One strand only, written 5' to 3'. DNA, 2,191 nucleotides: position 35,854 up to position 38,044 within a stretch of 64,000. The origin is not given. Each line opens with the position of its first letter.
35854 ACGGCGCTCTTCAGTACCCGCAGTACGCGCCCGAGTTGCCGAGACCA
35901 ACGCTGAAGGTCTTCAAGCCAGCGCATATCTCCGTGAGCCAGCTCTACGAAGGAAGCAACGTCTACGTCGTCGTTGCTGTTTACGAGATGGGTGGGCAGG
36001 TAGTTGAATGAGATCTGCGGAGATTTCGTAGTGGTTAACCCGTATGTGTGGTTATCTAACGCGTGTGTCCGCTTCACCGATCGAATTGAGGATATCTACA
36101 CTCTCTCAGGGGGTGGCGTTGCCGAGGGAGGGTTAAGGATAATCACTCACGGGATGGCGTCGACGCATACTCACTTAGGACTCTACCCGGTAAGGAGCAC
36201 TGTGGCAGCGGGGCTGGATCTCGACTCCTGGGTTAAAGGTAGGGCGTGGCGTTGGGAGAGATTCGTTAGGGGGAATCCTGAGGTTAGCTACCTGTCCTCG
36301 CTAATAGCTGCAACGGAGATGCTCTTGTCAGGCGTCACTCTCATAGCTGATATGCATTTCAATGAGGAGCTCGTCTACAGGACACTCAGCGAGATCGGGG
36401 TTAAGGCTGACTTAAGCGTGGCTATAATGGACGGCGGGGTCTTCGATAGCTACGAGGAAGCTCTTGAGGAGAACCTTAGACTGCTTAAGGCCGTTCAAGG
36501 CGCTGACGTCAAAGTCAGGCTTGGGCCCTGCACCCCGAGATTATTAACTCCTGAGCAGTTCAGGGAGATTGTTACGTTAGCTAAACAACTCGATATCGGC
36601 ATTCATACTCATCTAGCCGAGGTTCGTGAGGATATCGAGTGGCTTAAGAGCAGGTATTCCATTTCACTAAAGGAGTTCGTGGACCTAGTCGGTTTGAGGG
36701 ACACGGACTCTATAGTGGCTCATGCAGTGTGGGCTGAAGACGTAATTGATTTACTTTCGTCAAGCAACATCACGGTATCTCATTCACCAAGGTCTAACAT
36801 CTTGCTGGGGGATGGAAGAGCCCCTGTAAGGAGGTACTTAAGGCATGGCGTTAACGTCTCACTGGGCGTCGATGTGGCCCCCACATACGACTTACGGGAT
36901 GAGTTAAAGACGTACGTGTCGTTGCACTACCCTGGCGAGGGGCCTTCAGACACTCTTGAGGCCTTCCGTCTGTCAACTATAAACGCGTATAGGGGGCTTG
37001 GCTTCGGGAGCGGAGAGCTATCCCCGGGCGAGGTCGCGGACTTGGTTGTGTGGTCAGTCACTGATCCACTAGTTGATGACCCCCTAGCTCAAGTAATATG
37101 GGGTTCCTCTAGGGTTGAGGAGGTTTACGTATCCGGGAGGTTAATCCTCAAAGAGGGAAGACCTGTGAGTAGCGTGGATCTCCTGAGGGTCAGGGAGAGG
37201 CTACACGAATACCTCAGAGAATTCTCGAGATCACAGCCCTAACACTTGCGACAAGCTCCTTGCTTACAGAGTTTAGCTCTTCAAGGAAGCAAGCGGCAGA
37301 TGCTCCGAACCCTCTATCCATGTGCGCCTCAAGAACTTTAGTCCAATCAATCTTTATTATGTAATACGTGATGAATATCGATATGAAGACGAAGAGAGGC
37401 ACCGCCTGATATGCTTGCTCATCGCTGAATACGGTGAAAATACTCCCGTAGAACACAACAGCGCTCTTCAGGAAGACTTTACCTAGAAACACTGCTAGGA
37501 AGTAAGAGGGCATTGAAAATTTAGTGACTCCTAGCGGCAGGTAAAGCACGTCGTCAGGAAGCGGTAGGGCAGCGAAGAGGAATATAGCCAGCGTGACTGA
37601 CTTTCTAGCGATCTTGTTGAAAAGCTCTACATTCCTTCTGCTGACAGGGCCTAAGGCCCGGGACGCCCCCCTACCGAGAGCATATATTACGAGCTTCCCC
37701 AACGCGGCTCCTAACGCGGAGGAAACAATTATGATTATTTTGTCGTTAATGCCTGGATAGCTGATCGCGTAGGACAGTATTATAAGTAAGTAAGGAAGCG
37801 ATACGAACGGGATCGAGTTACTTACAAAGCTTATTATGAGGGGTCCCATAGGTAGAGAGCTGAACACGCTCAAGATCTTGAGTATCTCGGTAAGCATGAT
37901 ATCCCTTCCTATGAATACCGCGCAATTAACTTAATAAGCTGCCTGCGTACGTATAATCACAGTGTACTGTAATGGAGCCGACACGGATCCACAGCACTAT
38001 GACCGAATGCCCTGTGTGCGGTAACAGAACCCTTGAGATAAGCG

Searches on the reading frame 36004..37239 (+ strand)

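Call 71: search_protein_families(library=pfam, proteins=[window:36004-37239:+], max_evalue=0.001)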
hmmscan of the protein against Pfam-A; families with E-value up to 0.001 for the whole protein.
window:36004-37239:+ (412 aa): 2 families
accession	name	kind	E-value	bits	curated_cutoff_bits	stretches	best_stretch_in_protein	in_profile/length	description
PF01979.26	Amidohydro_1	-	1.7e-39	136.5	25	1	47-380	2-344/345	Amidohydrolase family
PF07969.17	Amidohydro_3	-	3.6e-07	30.5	29.7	1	254-380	327-470/472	Amidohydrolase family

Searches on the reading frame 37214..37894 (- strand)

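Call 71: search_protein_families(library=pfam, proteins=[window:37214-37894:-], max_evalue=0.001)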
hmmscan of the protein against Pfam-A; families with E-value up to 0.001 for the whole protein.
window:37214-37894:- (226 aa): 1 family
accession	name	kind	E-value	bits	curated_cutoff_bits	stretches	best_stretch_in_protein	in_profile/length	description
PF09335.16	VTT_dom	-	7.6e-11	43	33.9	1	44-150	14-121/123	VTT domain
